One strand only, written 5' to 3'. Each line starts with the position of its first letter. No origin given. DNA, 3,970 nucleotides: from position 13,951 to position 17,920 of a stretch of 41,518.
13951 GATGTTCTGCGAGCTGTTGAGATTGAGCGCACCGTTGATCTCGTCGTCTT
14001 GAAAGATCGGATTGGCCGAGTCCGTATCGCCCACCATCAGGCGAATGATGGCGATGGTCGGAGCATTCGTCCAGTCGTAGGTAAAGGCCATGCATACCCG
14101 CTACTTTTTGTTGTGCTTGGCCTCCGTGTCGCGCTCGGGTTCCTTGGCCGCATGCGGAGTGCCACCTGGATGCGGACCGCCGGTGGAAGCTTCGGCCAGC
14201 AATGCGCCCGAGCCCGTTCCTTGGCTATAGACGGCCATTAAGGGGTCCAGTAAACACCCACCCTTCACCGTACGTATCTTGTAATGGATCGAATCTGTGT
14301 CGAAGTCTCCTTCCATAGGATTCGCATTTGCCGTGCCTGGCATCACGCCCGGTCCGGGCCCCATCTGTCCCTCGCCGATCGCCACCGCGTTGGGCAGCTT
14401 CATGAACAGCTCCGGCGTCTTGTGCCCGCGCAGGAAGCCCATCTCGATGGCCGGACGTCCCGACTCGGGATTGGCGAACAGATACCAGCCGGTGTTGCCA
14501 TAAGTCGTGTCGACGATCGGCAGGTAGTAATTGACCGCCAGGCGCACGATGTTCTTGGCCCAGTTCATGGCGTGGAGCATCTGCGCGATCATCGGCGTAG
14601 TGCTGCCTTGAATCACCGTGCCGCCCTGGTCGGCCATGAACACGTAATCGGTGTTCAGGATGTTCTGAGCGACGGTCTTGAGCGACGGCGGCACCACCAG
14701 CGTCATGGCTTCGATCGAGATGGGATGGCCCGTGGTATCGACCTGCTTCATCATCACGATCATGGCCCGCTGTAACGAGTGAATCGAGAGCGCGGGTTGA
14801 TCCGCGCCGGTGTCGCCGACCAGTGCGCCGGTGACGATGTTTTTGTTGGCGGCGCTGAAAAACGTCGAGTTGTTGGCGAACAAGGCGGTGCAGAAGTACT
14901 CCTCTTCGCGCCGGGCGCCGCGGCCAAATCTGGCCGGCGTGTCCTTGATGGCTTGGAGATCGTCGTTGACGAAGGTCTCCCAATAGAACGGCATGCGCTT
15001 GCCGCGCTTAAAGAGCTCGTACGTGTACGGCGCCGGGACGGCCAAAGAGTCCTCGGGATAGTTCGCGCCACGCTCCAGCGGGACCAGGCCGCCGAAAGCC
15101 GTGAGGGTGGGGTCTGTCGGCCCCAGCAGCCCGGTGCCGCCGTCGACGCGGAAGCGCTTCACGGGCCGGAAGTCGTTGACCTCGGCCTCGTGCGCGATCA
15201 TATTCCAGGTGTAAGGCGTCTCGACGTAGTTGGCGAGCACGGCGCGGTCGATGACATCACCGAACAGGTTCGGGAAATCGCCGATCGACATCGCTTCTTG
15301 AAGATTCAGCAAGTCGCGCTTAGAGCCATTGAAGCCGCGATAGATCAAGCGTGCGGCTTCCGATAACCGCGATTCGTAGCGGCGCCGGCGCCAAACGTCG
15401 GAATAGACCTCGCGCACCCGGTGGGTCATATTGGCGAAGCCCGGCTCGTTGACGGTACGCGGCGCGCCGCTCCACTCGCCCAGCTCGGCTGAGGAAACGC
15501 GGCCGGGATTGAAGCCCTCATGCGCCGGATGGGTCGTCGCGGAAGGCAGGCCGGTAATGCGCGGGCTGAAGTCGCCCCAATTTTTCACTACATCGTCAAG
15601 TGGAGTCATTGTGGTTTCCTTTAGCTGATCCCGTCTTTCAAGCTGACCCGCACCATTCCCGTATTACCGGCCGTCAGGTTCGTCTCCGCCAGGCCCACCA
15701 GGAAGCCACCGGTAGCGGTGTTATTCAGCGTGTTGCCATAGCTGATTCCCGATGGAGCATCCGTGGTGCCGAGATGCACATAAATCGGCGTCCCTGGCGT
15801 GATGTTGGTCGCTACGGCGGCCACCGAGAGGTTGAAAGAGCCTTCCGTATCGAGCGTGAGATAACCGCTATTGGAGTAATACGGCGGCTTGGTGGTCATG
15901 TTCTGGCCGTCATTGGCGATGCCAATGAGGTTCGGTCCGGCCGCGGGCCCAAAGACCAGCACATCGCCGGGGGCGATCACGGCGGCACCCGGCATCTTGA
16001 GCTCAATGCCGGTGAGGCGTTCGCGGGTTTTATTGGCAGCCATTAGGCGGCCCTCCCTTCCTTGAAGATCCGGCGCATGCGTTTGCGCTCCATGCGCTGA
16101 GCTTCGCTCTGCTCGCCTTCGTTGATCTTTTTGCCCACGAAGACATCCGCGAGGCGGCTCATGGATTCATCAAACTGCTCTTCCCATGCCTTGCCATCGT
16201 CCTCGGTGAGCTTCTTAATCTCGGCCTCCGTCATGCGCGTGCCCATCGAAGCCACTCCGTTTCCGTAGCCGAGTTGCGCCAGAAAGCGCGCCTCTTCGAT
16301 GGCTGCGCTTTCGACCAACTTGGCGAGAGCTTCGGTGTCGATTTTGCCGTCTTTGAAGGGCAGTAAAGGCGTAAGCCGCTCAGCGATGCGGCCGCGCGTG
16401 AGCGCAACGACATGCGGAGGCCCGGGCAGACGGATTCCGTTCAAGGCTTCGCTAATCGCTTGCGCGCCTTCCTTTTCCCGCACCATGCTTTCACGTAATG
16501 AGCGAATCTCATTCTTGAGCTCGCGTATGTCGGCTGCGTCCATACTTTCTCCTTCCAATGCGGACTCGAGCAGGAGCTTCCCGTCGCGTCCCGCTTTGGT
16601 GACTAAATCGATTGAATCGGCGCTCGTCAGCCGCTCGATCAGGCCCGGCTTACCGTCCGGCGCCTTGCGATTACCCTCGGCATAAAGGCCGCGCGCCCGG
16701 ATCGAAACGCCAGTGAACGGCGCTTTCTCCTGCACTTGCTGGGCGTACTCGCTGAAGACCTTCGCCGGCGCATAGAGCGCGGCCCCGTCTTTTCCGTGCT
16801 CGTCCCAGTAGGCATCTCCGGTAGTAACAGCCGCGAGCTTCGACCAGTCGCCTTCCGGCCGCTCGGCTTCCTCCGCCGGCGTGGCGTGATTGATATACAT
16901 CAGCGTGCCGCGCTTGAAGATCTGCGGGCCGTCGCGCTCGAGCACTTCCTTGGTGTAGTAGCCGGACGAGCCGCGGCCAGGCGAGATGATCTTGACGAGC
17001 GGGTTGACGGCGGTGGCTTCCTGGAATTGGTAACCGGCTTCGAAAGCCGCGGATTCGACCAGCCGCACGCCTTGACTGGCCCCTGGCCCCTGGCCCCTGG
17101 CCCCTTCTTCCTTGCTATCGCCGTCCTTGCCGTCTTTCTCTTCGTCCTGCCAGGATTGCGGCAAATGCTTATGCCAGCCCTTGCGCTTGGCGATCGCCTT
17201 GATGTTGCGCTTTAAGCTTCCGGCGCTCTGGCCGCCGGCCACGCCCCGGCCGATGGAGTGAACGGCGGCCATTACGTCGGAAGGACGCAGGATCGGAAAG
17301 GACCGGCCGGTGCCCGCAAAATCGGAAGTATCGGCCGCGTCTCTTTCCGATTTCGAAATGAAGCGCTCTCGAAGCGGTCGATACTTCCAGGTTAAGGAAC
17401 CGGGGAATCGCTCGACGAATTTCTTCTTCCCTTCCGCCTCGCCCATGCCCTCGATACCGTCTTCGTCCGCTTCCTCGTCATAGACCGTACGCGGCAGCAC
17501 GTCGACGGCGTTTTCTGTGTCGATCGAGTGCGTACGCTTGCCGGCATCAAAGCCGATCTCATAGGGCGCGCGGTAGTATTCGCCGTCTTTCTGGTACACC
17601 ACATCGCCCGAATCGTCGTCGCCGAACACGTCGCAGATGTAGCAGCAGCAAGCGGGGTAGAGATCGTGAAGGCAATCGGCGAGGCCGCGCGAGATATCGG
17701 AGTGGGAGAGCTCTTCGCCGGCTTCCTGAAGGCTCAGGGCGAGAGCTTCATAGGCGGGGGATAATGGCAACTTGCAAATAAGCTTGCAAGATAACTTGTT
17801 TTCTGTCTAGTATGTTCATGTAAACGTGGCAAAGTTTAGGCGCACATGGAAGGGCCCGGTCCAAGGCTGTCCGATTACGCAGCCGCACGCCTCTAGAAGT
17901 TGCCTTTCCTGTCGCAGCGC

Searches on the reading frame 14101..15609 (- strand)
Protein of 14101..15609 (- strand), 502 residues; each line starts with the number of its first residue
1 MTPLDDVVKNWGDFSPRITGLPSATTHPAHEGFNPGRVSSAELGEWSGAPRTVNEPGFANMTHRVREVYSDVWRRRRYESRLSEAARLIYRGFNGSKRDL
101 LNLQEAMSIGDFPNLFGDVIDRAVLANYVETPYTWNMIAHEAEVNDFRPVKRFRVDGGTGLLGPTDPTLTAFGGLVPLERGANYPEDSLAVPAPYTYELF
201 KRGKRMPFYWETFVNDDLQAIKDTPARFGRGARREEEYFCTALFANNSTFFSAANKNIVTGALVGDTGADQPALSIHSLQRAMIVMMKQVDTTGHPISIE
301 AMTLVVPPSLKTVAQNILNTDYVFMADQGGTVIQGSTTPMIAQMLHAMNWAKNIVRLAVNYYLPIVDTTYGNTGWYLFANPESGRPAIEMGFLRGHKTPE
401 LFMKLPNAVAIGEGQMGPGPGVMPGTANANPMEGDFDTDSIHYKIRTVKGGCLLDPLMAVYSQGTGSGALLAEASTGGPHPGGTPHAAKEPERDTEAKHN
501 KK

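Call 31: search_protein_families(library=phrogs, proteins=[window:14101-15609:-], max_evalue=0.001)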
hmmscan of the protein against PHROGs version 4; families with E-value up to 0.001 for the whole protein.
window:14101-15609:- (502 aa): 4 families
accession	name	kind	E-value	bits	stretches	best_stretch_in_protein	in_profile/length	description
phrog_133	-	head and packaging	1.8e-39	136.9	1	80-464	346-667/668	head maturation protease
phrog_4523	-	head and packaging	3.1e-32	113.1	1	106-401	355-609/644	major head and protease protein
phrog_29592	-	unknown function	6.4e-19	68.7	1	99-404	582-853/893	-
phrog_371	-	head and packaging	0.00054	20.3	1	274-323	235-284/303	major head protein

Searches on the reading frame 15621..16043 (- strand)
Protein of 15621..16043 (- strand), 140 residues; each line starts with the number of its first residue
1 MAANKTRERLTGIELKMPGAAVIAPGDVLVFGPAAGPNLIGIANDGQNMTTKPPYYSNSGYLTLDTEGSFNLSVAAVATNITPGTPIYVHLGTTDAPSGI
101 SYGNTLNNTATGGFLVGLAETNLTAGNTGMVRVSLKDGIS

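Call 96: search_protein_families(library=pfam, proteins=[window:15621-16043:-], max_evalue=0.01)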
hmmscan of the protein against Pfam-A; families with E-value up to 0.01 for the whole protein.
window:15621-16043:- (140 aa): 1 family
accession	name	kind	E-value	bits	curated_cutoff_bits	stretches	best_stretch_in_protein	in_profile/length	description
PF09956.15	Phage_cement_2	-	0.00017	22.3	24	1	13-134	7-102/103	Phage cement protein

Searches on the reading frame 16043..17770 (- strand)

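Call 31: search_protein_families(library=phrogs, proteins=[window:16043-17770:-], max_evalue=0.001)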
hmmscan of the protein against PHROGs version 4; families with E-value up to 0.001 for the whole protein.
window:16043-17770:- (575 aa): 1 family
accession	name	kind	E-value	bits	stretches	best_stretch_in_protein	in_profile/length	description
phrog_15531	-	head and packaging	2e-27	97.7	1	245-444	12-207/324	head maturation protease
